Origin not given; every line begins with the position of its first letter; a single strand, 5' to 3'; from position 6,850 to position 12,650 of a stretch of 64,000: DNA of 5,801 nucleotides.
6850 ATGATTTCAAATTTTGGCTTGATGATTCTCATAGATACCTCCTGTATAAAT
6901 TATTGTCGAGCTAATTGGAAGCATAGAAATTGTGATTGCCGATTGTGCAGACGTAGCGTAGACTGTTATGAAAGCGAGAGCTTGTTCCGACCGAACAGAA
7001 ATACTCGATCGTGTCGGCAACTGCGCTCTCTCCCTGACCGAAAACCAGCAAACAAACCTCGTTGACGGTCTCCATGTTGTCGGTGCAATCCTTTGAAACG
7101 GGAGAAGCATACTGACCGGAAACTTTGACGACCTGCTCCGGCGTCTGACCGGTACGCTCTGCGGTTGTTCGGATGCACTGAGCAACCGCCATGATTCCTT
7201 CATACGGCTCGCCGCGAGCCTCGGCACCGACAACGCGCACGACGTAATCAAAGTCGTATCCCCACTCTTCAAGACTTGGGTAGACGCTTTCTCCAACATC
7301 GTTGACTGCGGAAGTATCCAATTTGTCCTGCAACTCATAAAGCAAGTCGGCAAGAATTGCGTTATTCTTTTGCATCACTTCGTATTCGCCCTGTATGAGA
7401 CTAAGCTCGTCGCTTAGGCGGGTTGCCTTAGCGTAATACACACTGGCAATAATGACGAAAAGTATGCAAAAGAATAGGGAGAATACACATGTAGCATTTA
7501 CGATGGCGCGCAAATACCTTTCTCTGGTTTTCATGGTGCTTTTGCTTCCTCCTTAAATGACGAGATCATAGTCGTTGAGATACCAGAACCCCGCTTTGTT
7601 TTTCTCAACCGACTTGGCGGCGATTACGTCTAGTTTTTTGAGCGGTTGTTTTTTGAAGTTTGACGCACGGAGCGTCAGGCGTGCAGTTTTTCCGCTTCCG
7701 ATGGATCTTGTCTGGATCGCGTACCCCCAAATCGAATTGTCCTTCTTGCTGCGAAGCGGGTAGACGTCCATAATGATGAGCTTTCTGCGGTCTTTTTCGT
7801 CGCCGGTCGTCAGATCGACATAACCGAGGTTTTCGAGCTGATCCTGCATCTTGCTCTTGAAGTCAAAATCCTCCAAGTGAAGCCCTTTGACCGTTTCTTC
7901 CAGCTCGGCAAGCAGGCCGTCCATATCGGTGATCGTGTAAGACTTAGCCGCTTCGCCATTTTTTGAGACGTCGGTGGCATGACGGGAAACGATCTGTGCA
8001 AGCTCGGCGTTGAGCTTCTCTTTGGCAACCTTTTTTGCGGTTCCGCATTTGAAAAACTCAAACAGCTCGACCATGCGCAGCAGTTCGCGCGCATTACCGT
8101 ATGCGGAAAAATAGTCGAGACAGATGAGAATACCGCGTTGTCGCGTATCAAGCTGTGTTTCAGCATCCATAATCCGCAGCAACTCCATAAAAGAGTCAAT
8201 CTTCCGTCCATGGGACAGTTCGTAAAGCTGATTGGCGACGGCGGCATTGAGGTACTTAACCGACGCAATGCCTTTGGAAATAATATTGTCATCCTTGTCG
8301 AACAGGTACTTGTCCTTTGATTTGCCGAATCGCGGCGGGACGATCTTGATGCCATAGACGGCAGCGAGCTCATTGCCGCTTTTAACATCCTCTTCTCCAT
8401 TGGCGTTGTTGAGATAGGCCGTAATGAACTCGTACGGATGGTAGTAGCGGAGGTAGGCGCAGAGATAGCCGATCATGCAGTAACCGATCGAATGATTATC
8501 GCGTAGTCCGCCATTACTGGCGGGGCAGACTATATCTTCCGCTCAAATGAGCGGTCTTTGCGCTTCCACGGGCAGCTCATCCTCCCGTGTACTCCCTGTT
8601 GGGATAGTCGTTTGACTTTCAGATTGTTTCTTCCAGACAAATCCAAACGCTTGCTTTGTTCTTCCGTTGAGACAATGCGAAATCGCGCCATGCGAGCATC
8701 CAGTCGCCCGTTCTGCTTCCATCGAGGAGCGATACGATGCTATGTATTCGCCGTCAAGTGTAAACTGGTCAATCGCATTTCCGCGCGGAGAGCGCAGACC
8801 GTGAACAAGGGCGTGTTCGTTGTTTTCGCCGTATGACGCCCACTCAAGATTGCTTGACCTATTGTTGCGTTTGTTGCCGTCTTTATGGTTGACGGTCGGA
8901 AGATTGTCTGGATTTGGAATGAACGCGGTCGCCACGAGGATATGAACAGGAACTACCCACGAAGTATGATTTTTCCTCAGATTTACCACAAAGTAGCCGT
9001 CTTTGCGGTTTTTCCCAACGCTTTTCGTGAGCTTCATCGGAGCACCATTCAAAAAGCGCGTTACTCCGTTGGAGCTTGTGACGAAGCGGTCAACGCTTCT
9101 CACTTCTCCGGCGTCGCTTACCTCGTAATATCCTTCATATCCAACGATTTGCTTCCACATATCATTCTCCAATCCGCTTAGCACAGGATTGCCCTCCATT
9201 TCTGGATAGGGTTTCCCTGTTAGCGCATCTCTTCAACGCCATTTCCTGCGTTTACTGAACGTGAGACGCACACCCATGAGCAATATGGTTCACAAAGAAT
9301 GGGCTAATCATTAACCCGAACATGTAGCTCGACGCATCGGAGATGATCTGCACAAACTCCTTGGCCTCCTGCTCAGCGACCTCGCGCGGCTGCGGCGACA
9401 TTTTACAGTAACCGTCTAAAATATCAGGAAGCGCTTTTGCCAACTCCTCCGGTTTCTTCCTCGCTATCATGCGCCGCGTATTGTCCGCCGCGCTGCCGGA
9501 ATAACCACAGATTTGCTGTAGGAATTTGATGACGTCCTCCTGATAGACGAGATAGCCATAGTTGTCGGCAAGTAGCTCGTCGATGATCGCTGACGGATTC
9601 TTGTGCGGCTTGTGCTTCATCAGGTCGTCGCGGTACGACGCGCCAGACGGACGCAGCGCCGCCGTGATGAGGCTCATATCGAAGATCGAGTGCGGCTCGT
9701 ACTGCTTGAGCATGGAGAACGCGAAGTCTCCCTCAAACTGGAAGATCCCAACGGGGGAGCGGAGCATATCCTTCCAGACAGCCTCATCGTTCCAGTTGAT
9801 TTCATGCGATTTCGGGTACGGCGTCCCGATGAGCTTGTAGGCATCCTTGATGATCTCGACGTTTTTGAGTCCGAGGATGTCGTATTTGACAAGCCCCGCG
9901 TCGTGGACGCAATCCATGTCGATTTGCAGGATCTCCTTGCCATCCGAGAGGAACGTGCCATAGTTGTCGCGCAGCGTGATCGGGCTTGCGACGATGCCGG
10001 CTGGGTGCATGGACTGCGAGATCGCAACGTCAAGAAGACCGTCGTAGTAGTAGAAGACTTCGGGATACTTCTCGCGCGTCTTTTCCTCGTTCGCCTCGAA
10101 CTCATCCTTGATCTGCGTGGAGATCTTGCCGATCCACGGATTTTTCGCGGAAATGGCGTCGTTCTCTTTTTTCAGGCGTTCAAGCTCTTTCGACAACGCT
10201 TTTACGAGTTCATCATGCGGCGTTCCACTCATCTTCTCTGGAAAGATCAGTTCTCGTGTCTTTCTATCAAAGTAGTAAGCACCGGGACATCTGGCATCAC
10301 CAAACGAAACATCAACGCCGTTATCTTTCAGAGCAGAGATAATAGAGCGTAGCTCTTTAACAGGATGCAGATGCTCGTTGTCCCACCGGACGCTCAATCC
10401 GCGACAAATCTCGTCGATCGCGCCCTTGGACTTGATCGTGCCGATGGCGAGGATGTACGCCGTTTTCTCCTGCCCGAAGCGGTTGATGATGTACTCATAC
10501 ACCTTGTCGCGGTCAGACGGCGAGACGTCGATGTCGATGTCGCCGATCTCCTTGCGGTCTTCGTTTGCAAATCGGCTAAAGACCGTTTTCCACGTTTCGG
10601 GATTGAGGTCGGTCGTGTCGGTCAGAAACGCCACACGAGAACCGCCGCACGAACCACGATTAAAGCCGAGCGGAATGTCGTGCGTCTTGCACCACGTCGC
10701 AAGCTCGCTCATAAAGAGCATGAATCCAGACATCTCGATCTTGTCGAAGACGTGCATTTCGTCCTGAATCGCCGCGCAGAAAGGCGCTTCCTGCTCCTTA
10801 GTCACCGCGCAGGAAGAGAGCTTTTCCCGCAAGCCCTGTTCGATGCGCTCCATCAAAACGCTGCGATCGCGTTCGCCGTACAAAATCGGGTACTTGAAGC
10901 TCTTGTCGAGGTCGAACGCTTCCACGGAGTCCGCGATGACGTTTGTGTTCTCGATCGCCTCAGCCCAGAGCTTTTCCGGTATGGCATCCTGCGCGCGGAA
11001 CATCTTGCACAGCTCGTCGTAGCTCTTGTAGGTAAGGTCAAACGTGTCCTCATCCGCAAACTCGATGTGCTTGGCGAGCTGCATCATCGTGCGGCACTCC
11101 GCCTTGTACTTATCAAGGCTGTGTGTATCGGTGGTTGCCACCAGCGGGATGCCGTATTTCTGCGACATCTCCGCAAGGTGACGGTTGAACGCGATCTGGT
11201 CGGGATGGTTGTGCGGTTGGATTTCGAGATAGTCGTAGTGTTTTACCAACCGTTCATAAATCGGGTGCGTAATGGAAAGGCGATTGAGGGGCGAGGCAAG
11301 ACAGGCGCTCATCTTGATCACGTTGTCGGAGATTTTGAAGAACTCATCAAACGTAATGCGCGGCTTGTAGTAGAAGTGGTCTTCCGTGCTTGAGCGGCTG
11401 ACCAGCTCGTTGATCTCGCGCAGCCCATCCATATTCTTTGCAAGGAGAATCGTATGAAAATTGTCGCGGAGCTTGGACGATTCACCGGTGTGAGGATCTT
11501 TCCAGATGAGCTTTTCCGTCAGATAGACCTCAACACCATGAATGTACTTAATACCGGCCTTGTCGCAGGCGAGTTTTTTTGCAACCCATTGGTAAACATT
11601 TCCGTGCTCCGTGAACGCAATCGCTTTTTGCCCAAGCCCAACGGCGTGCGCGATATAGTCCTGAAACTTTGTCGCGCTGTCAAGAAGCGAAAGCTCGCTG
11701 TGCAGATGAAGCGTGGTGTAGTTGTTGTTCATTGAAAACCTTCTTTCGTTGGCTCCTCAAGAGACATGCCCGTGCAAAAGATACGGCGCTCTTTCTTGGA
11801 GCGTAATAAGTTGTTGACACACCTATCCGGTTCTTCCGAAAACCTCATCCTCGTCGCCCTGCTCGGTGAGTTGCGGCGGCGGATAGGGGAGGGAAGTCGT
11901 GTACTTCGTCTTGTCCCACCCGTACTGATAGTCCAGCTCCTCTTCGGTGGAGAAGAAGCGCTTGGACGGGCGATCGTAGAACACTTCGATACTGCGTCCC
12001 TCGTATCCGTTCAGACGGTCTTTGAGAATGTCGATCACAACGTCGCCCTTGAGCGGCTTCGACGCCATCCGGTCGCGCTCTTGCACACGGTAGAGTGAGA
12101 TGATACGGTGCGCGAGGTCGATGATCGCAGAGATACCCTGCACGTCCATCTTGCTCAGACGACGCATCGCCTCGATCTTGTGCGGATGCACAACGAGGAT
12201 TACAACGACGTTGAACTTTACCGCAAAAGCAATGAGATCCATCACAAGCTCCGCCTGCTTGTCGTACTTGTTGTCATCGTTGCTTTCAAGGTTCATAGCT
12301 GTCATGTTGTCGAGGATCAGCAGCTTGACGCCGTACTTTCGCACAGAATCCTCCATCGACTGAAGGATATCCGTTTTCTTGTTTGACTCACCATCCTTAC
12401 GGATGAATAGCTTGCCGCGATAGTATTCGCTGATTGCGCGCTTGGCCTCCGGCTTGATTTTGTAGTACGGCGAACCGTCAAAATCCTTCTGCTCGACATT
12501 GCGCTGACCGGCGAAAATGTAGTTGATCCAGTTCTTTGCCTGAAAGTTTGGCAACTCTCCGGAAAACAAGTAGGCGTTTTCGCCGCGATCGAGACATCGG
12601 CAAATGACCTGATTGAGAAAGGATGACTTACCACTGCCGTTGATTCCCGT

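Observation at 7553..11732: Replicative DnaE-type polymerase gene interrupted at the catalytic FNKSH region by an HNH homing-endonuclease insertion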

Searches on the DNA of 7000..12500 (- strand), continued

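Call 18: search_rna_families(sources=[L064, L066, L082, L083, L084, L085, L086, L087, L093, L094], threshold=evalue, max_evalue=0.01, show_alignments=2)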
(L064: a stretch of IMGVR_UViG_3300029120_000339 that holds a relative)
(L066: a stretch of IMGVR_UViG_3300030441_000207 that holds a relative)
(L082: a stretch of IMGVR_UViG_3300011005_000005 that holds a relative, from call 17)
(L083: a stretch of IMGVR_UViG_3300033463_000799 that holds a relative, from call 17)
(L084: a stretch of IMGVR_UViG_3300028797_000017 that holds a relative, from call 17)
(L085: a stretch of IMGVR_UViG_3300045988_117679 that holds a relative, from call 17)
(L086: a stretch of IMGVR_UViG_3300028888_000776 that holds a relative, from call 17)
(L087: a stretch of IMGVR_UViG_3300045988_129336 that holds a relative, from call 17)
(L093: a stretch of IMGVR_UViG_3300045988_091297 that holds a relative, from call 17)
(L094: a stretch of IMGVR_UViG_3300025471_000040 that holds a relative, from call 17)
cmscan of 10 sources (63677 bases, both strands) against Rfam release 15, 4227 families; matches with E-value up to 0.01: 8.
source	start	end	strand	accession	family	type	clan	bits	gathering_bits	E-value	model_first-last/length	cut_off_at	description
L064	3134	3443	+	RF00028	Intron_gpI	Intron;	-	84.8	50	3.7e-20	1-253/253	no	Group I catalytic intron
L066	3134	3443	+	RF00028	Intron_gpI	Intron;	-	84.8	50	3.7e-20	1-253/253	no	Group I catalytic intron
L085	5623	5694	+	RF00005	tRNA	Gene; tRNA;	CL00001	71.3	29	1.4e-13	1-71/71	no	tRNA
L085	5377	5448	+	RF00005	tRNA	Gene; tRNA;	CL00001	52.8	29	1.7e-08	1-71/71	no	tRNA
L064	2496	2767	+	RF00028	Intron_gpI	Intron;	-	38.9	50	2.2e-06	1-253/253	no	Group I catalytic intron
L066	2496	2767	+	RF00028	Intron_gpI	Intron;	-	38.9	50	2.2e-06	1-253/253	no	Group I catalytic intron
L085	5623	5695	-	RF04354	Plastid-ycf2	Cis-reg;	-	35.9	65.7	0.00087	1-75/75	no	Plastid-ycf2 5UTR RNA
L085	5458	5525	+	RF00005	tRNA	Gene; tRNA;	CL00001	32.6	29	0.0061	3-68/71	no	tRNA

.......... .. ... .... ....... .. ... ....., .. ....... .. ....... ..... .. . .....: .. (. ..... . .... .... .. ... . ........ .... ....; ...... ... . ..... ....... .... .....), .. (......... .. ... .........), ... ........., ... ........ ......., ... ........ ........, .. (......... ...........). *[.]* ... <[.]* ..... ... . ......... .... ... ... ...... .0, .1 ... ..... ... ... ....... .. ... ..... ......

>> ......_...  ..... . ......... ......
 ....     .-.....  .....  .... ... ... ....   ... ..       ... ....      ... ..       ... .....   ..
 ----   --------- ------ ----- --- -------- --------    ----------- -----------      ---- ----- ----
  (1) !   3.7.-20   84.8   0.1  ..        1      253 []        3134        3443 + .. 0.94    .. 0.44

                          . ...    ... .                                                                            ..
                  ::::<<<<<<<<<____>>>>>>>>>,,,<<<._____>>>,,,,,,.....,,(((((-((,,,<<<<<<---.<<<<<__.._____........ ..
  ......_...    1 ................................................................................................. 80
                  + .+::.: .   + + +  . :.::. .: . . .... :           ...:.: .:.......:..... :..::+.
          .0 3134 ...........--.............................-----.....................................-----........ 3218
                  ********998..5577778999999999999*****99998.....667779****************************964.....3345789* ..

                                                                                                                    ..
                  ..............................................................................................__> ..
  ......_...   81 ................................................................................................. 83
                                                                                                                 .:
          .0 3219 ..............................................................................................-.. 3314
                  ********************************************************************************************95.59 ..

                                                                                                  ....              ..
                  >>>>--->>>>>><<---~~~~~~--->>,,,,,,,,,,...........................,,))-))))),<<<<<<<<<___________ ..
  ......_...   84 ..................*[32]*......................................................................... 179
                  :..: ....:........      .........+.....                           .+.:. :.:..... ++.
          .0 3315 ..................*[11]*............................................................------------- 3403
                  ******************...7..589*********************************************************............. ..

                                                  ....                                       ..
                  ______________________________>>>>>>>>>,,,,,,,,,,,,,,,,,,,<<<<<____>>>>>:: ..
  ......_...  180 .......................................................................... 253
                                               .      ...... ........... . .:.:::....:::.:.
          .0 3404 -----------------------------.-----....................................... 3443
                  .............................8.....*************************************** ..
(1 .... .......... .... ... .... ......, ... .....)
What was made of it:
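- Other DnaE introns in relatives score up to 84.8 bits (call 18).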

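Call 66: search_dna_similar(query=window:8500-8630:-, collection=phages, mode=distant, max_evalue=0.01, max_rows=30)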
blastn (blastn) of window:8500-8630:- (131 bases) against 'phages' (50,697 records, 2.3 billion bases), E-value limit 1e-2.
Records with a match: 6; places in all: 6; records where one place covers at least 80% of the query: 0.
Best place of each record, by identity: 80-90% 4; 60-80% 2.
By first word of the organism name: Pseudomonas 2; Klebsiella 2; Aeromonas 1; Bacillus 1.
By host as written in the record: Pseudomonas alcaligenes T3 2; Aeromonas salmonicida subsp. salmonicida 1; Bacillus sp. S4 1; Klebsiella pneumoniae 1; Klebsiella pneumoniae type K1 1.
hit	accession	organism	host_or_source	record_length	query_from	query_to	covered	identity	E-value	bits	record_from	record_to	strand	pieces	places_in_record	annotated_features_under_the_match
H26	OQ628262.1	Aeromonas phage vB_AsaP_MQM1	Aeromonas salmonicida subsp. salmonicida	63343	7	106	76%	71.3%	3e-3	46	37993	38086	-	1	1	DNA polymerase | predicted ORF within putative intron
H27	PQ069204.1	Bacillus phage S4-2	Bacillus sp. S4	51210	11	109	76%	69.7%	9e-3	45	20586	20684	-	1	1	record has no annotation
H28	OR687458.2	Pseudomonas phage CRC2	Pseudomonas alcaligenes T3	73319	3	44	32%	83.3%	9e-3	46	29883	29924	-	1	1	record has no annotation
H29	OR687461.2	Pseudomonas phage CL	Pseudomonas alcaligenes T3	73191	3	44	32%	83.3%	9e-3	46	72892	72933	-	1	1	record has no annotation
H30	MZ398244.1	Klebsiella phage IME184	Klebsiella pneumoniae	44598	10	43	26%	88.2%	9e-3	45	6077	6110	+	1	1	endonuclease VII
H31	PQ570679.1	Klebsiella phage Kpp-61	Klebsiella pneumoniae type K1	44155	10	43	26%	88.2%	9e-3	45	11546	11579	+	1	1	endonuclease VII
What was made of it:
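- Tried and rejected: The best is a 'putative intron' in an Aeromonas phage polymerase (call 66).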

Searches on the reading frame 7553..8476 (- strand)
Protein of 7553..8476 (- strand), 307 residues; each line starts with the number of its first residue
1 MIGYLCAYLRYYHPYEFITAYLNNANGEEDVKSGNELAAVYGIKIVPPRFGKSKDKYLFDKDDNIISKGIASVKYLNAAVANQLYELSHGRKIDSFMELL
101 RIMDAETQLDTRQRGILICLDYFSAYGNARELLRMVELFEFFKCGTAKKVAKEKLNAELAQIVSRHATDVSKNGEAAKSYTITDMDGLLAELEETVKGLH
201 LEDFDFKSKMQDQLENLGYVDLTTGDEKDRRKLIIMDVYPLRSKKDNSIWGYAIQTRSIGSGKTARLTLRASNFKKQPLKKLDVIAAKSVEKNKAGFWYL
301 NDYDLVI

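Call 5: search_protein_families(library=pfam, proteins=[window:7553-8476:-], max_evalue=0.01)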
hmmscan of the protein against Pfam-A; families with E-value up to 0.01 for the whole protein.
window:7553-8476:- (307 aa): 0 families
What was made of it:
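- Pfam finds no Hint/intein domain (call 5).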

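Call 54: search_protein_families(library=phrogs, proteins=[window:7553-8476:-], max_evalue=0.001)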
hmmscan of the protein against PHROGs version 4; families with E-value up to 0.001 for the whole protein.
window:7553-8476:- (307 aa): 3 families
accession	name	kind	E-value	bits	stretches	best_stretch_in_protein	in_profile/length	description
phrog_405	-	DNA, RNA and nucleotide metabolism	4e-25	88.9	1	1-274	801-1044/1190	DNA polymerase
phrog_11119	-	DNA, RNA and nucleotide metabolism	4.3e-24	86.6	1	28-238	11-211/299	DNA polymerase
phrog_4335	-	unknown function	7.4e-05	23.1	1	2-81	44-122/421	-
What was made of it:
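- Checked: PHROGs places the third at positions 801-1044 of a 1190-position DNA polymerase profile (call 54).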

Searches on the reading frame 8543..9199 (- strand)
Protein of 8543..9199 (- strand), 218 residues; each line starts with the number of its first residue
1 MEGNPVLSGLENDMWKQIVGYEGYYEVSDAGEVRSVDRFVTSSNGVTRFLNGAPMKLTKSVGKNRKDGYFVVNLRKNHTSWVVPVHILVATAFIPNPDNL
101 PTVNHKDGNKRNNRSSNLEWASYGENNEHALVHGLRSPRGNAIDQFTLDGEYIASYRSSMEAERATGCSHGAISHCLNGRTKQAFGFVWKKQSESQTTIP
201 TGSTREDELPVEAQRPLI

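Call 5: search_protein_families(library=pfam, proteins=[window:8543-9199:-], max_evalue=0.01)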
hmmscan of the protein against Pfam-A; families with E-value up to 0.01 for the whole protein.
window:8543-9199:- (218 aa): 4 families
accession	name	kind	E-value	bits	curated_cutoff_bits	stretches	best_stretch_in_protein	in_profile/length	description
PF07463.16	NUMOD4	-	6.5e-12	45.9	23.4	1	15-75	3-49/49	NUMOD4 motif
PF13392.12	HNH_3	-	2.2e-07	30.9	24.8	1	84-127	2-45/46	HNH endonuclease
PF22083.2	I-HmuI_NUMOD-like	-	0.00012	22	27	1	154-189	10-45/46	DNA endonuclease I-HmuI-like, NUMOD-like domain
PF07453.19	NUMOD1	-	0.00037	21.1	22.8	1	145-177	5-37/37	NUMOD1 domain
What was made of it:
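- On I-HmuI-like HNH homing endonucleases: Pfam hits: PF07463 at 6.5e-12, PF13392 at 2.2e-7, and PF22083 and PF07453 just below their cut-offs (call 5).
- Pfam finds NUMOD4, HNH_3 and I-HmuI-NUMOD-like (call 5).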

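Call 17: find_related_loci(query=window:8543-9160:-, collection=viral_contigs, flank=3000)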
Query window:8543-9160:- (205 aa) in viral_contigs; peptide patterns used: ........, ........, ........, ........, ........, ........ (x = any residue, [..] = any of these).
599 stretches matched a pattern (row limit reached: there are more); 591 encode a relative of the query (tblastn E <= 1e-3); the best 80 are kept; 80 distinct loci.
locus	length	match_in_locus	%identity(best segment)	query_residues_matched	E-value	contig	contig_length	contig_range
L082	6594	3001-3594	56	1-203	2e-67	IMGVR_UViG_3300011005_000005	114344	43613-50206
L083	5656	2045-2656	42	1-205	4e-42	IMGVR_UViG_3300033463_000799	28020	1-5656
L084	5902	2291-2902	42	1-205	4e-42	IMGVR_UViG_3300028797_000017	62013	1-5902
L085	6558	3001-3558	38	1-177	8e-38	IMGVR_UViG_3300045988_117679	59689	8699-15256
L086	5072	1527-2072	40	1-177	5e-36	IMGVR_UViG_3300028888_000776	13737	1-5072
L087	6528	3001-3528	39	1-185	5e-36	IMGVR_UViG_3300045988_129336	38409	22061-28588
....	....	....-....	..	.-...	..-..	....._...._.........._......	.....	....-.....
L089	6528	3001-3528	39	1-185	2e-35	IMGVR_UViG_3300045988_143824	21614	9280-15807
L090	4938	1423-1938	39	1-177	6e-35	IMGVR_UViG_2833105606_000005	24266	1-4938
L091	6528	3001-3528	39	1-185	8e-35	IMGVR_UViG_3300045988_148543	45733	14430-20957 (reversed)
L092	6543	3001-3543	37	1-176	9e-35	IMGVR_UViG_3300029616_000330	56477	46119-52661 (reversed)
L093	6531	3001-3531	44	1-181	2e-34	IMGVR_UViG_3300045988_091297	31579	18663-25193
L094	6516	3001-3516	45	1-173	8e-34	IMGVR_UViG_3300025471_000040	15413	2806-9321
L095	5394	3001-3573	37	1-192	2e-33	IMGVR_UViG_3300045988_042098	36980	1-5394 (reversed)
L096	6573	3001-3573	37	1-192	3e-33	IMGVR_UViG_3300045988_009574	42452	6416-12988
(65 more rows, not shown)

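Call 53: search_solved_structures(query=window:8543-9160:-, max_evalue=0.01, show_alignments=1)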
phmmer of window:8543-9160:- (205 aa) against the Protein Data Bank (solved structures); distinct sequences matched with E-value up to 0.01: 1.
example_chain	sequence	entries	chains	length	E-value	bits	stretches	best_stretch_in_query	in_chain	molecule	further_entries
1u3e_M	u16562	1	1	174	3.8e-13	52.9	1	2-122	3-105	HNH homing endonuclease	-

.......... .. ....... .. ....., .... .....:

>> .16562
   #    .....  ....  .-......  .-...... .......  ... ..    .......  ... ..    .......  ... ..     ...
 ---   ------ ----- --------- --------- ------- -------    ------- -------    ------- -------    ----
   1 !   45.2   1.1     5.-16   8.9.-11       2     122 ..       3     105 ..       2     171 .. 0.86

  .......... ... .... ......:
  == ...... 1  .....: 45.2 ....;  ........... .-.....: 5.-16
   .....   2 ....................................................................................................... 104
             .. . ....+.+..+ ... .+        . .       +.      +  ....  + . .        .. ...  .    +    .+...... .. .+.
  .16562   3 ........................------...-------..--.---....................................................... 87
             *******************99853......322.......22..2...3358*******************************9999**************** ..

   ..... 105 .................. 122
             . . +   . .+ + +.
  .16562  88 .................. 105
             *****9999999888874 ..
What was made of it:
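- On I-HmuI-like HNH homing endonucleases: PDB 1U3E matches at E=3.8e-13, with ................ conserved (call 53).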

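Call 54: search_protein_families(library=phrogs, proteins=[window:8543-9160:-], max_evalue=0.001)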
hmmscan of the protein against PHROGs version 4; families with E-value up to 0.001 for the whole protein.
window:8543-9160:- (205 aa): 13 families
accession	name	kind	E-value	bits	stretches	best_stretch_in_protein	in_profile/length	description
phrog_59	-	DNA, RNA and nucleotide metabolism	1.7e-45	157.1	1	1-183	139-291/423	HNH endonuclease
phrog_1492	-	DNA, RNA and nucleotide metabolism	3.8e-31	109.7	1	2-150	47-168/414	HNH endonuclease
phrog_959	-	DNA, RNA and nucleotide metabolism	2.2e-30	106.2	1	1-124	7-113/138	HNH endonuclease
phrog_37683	-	unknown function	2.3e-10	41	1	50-117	141-208/279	-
phrog_99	-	DNA, RNA and nucleotide metabolism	4.3e-09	37.5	1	38-115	135-203/383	HNH endonuclease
phrog_20162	-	DNA, RNA and nucleotide metabolism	5.5e-08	34.1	1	136-185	40-88/88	HNH endonuclease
phrog_17657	-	DNA, RNA and nucleotide metabolism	1.3e-07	32.6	1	46-108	96-165/168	HNH endonuclease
phrog_7545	-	DNA, RNA and nucleotide metabolism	4.2e-07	31.3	1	47-122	60-135/160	HNH endonuclease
phrog_3855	-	DNA, RNA and nucleotide metabolism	4.2e-05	24.9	1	141-190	19-66/115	HTH DNA binding protein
phrog_15471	-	DNA, RNA and nucleotide metabolism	0.00019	22.4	1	43-116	5-79/183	HNH endonuclease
phrog_826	-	DNA, RNA and nucleotide metabolism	0.00023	21.8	1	51-119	93-160/281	HNH endonuclease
phrog_21800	-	unknown function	0.00031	21.6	1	2-30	4-32/63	-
phrog_1891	-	DNA, RNA and nucleotide metabolism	0.00032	21.2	1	34-113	128-208/255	HNH endonuclease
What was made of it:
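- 8543..9160 (-): Homing endonuclease gene, 205 aa, of the I-HmuI family (NUMOD4, HNH and NUMOD1-like domains). It lies in the P6a loop with the Shine-Dalgarno GGAG at 9170..9167. Pfam (call 5); PDB 1U3E I-HmuI at E=3.8e-13 (call 53); phrog_59 at E=1.7e-45 (call 54).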
